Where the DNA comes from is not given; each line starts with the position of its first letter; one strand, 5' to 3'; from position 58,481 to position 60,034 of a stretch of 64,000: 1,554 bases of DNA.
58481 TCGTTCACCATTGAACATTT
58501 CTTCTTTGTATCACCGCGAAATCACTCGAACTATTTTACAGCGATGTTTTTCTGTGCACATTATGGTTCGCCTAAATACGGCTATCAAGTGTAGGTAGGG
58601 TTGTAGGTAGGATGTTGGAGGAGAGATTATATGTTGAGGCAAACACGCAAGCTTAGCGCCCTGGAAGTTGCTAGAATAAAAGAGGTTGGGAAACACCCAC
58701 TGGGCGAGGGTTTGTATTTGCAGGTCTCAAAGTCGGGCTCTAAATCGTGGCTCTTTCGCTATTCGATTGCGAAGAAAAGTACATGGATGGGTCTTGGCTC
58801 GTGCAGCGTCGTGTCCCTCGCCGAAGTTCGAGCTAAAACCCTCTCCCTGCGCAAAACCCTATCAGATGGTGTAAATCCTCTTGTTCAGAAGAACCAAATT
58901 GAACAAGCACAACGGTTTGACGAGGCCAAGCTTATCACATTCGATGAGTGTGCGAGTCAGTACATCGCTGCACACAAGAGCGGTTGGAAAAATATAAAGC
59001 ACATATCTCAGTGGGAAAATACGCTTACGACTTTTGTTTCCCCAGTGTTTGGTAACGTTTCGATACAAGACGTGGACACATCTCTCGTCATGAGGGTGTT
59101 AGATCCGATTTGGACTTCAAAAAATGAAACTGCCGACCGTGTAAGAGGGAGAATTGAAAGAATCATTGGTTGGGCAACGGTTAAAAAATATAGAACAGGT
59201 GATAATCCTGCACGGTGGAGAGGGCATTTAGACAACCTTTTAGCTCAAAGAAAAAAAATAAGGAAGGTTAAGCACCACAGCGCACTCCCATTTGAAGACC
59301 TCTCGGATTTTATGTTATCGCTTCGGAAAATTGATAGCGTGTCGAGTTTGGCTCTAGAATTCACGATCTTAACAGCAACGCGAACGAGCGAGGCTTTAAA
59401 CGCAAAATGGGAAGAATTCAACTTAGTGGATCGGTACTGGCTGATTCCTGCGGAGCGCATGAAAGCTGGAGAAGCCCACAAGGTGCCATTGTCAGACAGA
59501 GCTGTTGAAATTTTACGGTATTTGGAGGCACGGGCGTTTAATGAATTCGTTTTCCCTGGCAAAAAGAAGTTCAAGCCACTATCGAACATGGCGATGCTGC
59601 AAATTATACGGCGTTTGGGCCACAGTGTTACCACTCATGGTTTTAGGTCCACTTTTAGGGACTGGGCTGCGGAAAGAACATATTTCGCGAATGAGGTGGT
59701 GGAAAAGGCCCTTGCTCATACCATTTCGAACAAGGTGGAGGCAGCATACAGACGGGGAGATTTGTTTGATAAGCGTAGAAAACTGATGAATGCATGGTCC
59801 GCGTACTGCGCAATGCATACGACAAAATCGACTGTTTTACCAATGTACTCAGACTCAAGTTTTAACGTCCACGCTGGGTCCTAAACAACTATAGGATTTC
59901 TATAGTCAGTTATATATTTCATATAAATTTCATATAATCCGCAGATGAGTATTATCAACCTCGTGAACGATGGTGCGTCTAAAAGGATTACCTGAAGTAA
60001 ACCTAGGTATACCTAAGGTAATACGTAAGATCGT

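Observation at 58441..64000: Integrative element with satellite-like core (int, alpA-like, Prim-Pol, DUF3987-like) truncated by the window edge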

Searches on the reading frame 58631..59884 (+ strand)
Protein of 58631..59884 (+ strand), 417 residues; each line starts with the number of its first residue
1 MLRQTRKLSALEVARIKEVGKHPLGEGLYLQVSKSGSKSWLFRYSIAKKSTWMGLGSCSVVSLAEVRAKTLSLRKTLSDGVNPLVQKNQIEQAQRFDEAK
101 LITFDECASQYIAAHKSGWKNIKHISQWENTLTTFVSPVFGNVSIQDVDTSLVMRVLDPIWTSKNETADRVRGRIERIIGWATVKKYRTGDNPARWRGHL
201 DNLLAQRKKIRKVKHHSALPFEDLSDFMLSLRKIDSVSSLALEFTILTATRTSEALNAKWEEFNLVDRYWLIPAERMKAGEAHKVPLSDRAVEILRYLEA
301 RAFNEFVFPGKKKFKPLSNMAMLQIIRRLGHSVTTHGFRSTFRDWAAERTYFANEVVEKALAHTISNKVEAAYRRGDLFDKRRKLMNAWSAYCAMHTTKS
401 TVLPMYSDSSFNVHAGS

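Call 6: search_protein_families(library=pfam, proteins=[window:58631-59884:+], max_evalue=0.01)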
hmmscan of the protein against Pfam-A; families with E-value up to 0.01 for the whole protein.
window:58631-59884:+ (417 aa): 3 families
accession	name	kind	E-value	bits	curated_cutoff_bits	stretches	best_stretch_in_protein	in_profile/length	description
PF22022.2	Phage_int_M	-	3.2e-29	101.5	27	1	104-199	1-96/96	Phage integrase central domain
PF00589.27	Phage_integrase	-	2.5e-16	60.3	27.1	1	229-375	13-167/172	Phage integrase family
PF13356.12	Arm-DNA-bind_3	-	4.6e-15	56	27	1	19-89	15-82/83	Arm DNA-binding domain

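Call 8: find_encoding_contigs(protein=window:58631-59884:+, flank=10000, max_places=10)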
Protein window:58631-59884:+ (417 aa): 1 contig read that carries it; 1 place shown.
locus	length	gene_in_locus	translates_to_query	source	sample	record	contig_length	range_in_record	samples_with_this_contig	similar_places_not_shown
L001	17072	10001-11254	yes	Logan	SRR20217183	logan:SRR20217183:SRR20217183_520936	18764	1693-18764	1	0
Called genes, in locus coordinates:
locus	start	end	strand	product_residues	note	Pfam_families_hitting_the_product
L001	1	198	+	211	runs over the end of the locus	PF18896:SLT_3 (weak)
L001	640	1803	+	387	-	PF22660:RS_preATP-grasp-like, PF02655:ATP-grasp_3 (weak), PF02786:CPSase_L_D2, PF01071:GARS_A (weak), PF02222:ATP-grasp, PF07478:Dala_Dala_lig_C, PF21244:PurT_C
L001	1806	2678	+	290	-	PF04055:Radical_SAM, PF13186:SPASM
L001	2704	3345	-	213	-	PF00702:Hydrolase, PF12710:HAD, PF13419:HAD_2, PF13242:Hydrolase_like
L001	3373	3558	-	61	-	-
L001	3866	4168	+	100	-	-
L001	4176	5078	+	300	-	PF00892:EamA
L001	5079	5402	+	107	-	PF01906:YbjQ_1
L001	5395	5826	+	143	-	PF01906:YbjQ_1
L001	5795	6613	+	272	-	PF01435:Peptidase_M48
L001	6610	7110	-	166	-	-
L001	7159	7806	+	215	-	PF02190:LON_substr_bdg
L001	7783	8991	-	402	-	PF04307:YdjM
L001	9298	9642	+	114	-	-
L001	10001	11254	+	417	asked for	PF13356:Arm-DNA-bind_3, PF22022:Phage_int_M, PF00589:Phage_integrase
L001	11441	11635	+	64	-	PF12728:HTH_17 (weak)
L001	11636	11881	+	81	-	-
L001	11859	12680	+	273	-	PF09250:Prim-Pol, PF08708:PriCT_1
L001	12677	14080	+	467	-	PF13148:DUF3987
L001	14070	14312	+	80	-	-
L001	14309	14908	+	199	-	-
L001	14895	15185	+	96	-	-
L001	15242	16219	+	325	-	-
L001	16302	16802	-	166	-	-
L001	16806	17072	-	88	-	?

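Call 10: search_protein_families(library=phrogs, proteins=[window:58631-59884:+, L001:14895-15185:+, L001:15242-16219:+, L001:16302-16802:-], max_evalue=0.01)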
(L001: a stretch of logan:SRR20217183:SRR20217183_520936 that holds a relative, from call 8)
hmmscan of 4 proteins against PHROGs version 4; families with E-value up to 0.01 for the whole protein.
window:58631-59884:+ (417 aa): 9 families
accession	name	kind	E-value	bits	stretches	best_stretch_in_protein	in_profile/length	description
phrog_1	-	integration and excision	1.6e-51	177.3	1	1-400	85-458/611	integrase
phrog_216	-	integration and excision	5.6e-24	85.8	1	190-399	36-251/301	integrase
phrog_3423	-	unknown function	3.9e-23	83.2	1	3-156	3-156/157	-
phrog_4710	-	unknown function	2.3e-09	38.1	1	78-279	3-196/211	-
phrog_24775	-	unknown function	6.3e-08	33.7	1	327-394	20-87/101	-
phrog_14880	-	unknown function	0.0002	22.2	1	352-390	11-49/57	-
phrog_37801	-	unknown function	0.0048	18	1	352-392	27-67/73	-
phrog_23783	-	integration and excision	0.0069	17.4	0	100-194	58-149/162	integrase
phrog_17497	-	unknown function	0.0095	17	0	332-394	57-117/133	-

L001:14895-15185:+ (96 aa): 2 families
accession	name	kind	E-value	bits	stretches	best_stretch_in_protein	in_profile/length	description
phrog_9231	-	head and packaging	3.5e-07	31.2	1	43-87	49-93/240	terminase small subunit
phrog_6177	-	unknown function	8.1e-06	26.5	1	30-80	64-120/224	-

L001:15242-16219:+ (325 aa): 1 family
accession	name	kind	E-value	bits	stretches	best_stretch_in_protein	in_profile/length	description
phrog_598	-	DNA, RNA and nucleotide metabolism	2.1e-47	162.8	1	37-233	21-208/240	DNA ejection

L001:16302-16802:- (166 aa): 8 families
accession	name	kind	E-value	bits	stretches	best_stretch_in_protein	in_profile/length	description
phrog_5119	-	unknown function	4e-07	31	1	43-122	25-102/152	-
phrog_19114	-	unknown function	1.5e-05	26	1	1-124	1-122/135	-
phrog_34341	-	transcription regulation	0.00065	20.9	1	39-122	38-119/122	transcriptional regulator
phrog_10675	-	unknown function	0.0015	19.7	1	4-66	7-59/98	-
phrog_955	-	DNA, RNA and nucleotide metabolism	0.0024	18.6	1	75-112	26-63/142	HTH DNA binding protein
phrog_2439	-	transcription regulation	0.0028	17.6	1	73-123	7-57/367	transcriptional regulator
phrog_25463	-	unknown function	0.0029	18.2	1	1-124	1-121/207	-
phrog_5749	-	integration and excision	0.0035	16.9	1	4-69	38-107/421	transposase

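Call 17: find_related_loci(query=L001:15242-16219:+, collection=metagenome_contigs, flank=10000)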
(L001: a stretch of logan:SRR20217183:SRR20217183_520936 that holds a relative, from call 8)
Query L001:15242-16219:+ (325 aa) in metagenome_contigs; peptide patterns used: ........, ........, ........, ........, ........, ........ (x = any residue, [..] = any of these).
313 stretches matched a pattern; 4 encode a relative of the query (tblastn E <= 1e-3); 4 distinct loci.
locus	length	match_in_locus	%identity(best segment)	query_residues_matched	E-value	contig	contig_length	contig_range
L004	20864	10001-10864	39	42-321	2e-50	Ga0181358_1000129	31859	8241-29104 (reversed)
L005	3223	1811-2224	42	63-220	8e-30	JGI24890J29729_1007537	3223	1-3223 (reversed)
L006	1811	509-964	40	59-203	3e-29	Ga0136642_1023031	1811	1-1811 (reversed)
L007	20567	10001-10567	38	44-221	5e-27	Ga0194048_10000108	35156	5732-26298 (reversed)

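Call 22: search_protein_families(library=pfam, proteins=[L001:14895-15185:+, L001:15242-16219:+, L001:16302-16802:-, L001:16806-17072:-], max_evalue=0.01)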
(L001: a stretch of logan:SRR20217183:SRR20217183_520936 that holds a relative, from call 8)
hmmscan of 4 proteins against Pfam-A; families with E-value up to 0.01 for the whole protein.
L001:14895-15185:+ (96 aa): 0 families

L001:15242-16219:+ (325 aa): 0 families

L001:16302-16802:- (166 aa): 2 families
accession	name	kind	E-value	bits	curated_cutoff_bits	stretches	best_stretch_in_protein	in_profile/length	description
PF15731.11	MqsA_antitoxin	-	8e-05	23.2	30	1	5-122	3-118/131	Antitoxin component of bacterial toxin-antitoxin system, MqsA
PF12844.13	HTH_19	-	0.0032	17.8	30.2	1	77-114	3-40/64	Helix-turn-helix domain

L001:16806-17072:- (88 aa): 1 family
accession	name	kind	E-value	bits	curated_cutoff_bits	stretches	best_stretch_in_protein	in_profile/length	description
PF14076.12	DUF4258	-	0.0051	17.5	25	1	22-83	5-68/71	Domain of unknown function (DUF4258)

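Call 24: search_solved_structures(query=L001:15242-16219:+, max_evalue=1)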
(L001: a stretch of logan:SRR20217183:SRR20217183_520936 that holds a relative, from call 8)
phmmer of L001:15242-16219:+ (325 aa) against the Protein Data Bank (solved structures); distinct sequences matched with E-value up to 1: 0.

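Call 26: search_dna_similar(query=L001:15242-16219:+, collection=phages, mode=protein, max_rows=25)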
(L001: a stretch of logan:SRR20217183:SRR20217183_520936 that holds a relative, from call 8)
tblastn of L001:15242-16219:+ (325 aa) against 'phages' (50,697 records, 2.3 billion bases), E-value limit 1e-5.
Records with a match: 34; places in all: 34; records where one place covers at least 80% of the query: 0.
Best place of each record, by identity: <60% 34.
By first word of the organism name: Vibrio 18; Caudoviricetes 3; Xylella 3; Rhodoferax 2; Phage 2; Thalassomonas 2; Shewanella 2; Bacteriophage 1; EBPR 1.
By host as written in the record: Vibrio crassostreae 10; - 7; Rhodoferax sp. IMCC26218 2; Vibrio vulnificus 2; Thalassomonas loyana LMG 22536 2; Vibrio tasmaniensis 2; Shewanella inventionis KX27 2; Xylella fastidiosa 2; and 5 more.
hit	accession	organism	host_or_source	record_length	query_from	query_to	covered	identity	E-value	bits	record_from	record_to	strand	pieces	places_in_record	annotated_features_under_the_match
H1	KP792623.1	Rhodoferax phage P26218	Rhodoferax sp. IMCC26218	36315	58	215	49%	51.6%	1e-31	130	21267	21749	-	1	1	hypothetical protein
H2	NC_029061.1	Rhodoferax phage P26218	Rhodoferax sp. IMCC26218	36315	58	215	49%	51.6%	1e-31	130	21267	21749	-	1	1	DNA ejection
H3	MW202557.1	Caudoviricetes sp.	Manatee Spring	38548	60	215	48%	49.7%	4e-28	120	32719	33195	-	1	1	hypothetical protein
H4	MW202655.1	Bacteriophage sp.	Manatee Spring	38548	60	215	48%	49.7%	4e-28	120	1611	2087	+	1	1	hypothetical protein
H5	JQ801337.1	Vibrio phage VvAW1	Vibrio vulnificus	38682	64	213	46%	42.8%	8e-22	102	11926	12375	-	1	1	hypothetical protein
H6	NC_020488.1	Vibrio phage VvAW1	Vibrio vulnificus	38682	64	213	46%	42.8%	8e-22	102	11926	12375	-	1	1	DNA ejection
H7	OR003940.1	Phage DSL-LC05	Gammaproteobacteria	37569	59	174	36%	46.6%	1e-17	89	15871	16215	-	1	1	DNA transfer protein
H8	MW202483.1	Caudoviricetes sp.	Manatee Spring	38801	63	173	34%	42.1%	5e-9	64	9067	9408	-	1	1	hypothetical protein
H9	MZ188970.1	Phage CBW1004C-Prop1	-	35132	69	171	32%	43.3%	2e-12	74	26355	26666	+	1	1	DNA transfer protein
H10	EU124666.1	Thalassomonas phage BA3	Thalassomonas loyana LMG 22536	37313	64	172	34%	39.6%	2e-10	68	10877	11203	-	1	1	hypothetical protein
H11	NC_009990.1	Thalassomonas phage BA3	Thalassomonas loyana LMG 22536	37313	64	172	34%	39.6%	2e-10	68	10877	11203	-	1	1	DNA ejection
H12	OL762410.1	Vibrio phage vB_ValP_FGH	Vibrio alginolyticus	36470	67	154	27%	46.2%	4e-14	79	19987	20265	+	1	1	hypothetical protein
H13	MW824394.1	Vibrio phage 41E34.2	Vibrio crassostreae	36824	66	154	27%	44.4%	5e-12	73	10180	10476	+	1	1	hypothetical protein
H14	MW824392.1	Vibrio phage 34E29.1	Vibrio crassostreae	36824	66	154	27%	44.4%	5e-12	73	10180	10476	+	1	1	hypothetical protein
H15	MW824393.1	Vibrio phage 36E38.1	Vibrio crassostreae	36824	66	154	27%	44.4%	5e-12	73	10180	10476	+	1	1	putative DNA viral injection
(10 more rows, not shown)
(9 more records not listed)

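Call 27: search_protein_families(library=ncbifam, proteins=[window:58631-59884:+, L001:14895-15185:+, L001:15242-16219:+, L001:16302-16802:-], max_evalue=0.01)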
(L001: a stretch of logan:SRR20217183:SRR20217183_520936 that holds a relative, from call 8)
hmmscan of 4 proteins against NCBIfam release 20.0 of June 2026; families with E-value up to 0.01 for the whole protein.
window:58631-59884:+ (417 aa): 1 family
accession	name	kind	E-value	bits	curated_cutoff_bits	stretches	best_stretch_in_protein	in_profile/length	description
NF007246.0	PRK09692.1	domain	8.2e-45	153.1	434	1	1-398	1-398/413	integrase domain-containing protein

L001:14895-15185:+ (96 aa): 1 family
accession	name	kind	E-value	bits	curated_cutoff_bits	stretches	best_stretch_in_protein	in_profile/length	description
NF041373.1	HGG_STG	domain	1.4e-15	56.7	29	1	30-66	1-38/38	HGGxSTG domain-containing protein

L001:15242-16219:+ (325 aa): 0 families

L001:16302-16802:- (166 aa): 2 families
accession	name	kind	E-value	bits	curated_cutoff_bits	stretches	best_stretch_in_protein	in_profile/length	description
TIGR03830.1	CxxCG_CxxCG_HTH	subfamily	5.2e-17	61.8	61.8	1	5-123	1-115/127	type II TA system antitoxin MqsA family protein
TIGR03831.1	YgiT_finger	domain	5.6e-07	29.7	20.2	1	5-50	1-44/46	YgiT-type zinc finger protein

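Call 28: get_annotated_region(hit=H2, flank=9000)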
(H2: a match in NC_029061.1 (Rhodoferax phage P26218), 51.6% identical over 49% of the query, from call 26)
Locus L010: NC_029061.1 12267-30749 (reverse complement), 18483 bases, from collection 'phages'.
description: Rhodoferax phage P26218, complete genome.
organism: Rhodoferax phage P26218 (NCBI taxid 1636270)
taxonomy: Viruses; Duplodnaviria; Heunggongvirae; Uroviricota; Caudoviricetes
host: Rhodoferax sp. IMCC26218; source: -; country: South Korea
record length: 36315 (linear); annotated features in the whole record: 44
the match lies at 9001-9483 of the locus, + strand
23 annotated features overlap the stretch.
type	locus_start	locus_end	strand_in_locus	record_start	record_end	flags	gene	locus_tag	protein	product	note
CDS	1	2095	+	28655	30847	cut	-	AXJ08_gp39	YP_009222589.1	portal protein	-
CDS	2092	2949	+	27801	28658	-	-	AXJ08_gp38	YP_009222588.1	head scaffolding protein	similar to scaffold protein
CDS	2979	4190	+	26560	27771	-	-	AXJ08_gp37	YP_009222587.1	major head protein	-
CDS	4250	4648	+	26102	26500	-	-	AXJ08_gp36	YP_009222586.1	hypothetical protein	-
CDS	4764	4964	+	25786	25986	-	-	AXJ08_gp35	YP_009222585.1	hypothetical protein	-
CDS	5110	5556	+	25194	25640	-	-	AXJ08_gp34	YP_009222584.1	hypothetical protein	-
CDS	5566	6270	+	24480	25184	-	-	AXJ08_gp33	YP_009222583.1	hypothetical protein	-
CDS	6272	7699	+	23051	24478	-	-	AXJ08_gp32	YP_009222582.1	head closure Hc3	similar to packaged DNA stabilization protein gp10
CDS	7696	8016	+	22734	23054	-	-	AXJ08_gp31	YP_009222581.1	hypothetical protein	-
CDS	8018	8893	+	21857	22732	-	-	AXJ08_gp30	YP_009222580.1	hypothetical protein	similar to putative tail fiber protein [Ralstonia phage RSK1]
CDS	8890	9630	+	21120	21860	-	-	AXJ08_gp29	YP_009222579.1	DNA ejection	-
CDS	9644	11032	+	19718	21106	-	-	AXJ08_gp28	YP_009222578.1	hypothetical protein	-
CDS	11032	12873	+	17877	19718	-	-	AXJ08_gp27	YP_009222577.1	hypothetical protein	-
CDS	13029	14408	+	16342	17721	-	-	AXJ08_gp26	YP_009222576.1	hypothetical protein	-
CDS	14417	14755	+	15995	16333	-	-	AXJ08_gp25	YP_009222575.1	hypothetical protein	-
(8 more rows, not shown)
